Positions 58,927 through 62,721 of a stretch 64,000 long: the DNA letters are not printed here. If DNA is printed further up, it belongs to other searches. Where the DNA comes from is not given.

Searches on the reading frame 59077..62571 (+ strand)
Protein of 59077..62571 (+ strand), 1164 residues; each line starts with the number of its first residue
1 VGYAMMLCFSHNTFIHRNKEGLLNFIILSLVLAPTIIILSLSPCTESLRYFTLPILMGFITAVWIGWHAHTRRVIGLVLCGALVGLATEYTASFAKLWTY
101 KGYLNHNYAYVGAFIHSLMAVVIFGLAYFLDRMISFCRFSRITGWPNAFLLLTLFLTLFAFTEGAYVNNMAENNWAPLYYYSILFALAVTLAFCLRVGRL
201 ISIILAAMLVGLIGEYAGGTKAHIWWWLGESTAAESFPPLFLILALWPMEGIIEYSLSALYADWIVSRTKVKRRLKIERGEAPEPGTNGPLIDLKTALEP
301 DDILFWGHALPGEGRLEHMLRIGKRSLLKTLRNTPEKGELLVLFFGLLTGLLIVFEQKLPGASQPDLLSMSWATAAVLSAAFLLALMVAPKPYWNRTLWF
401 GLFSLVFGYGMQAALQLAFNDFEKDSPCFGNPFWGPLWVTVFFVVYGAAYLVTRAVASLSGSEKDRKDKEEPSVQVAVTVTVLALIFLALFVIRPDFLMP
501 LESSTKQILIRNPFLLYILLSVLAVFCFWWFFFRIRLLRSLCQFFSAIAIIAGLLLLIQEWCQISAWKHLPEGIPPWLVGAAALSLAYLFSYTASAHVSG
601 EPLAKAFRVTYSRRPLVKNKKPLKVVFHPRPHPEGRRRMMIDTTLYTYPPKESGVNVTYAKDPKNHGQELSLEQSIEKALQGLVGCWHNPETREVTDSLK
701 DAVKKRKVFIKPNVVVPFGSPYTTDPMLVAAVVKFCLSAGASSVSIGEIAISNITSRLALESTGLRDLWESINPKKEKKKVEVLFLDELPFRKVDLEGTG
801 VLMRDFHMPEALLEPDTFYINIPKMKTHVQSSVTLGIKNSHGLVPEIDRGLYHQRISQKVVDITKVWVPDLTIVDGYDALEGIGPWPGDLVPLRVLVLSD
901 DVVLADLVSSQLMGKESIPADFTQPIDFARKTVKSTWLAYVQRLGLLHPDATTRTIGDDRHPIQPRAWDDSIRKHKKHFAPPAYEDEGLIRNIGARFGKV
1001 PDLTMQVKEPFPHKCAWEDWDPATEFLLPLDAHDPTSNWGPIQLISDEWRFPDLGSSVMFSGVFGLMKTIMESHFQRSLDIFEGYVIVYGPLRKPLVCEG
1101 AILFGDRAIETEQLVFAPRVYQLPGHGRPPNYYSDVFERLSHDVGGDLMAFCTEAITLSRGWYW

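Call 54: search_protein_families(library=pfam, proteins=[window:59077-62571:+], max_evalue=0.00001)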
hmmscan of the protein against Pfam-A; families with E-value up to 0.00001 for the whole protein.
window:59077-62571:+ (1164 aa): 1 family
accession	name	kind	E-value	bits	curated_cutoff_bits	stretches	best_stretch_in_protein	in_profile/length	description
PF04015.17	DUF362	-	4.3e-34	118.8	24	1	708-909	1-198/200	Domain of unknown function (DUF362)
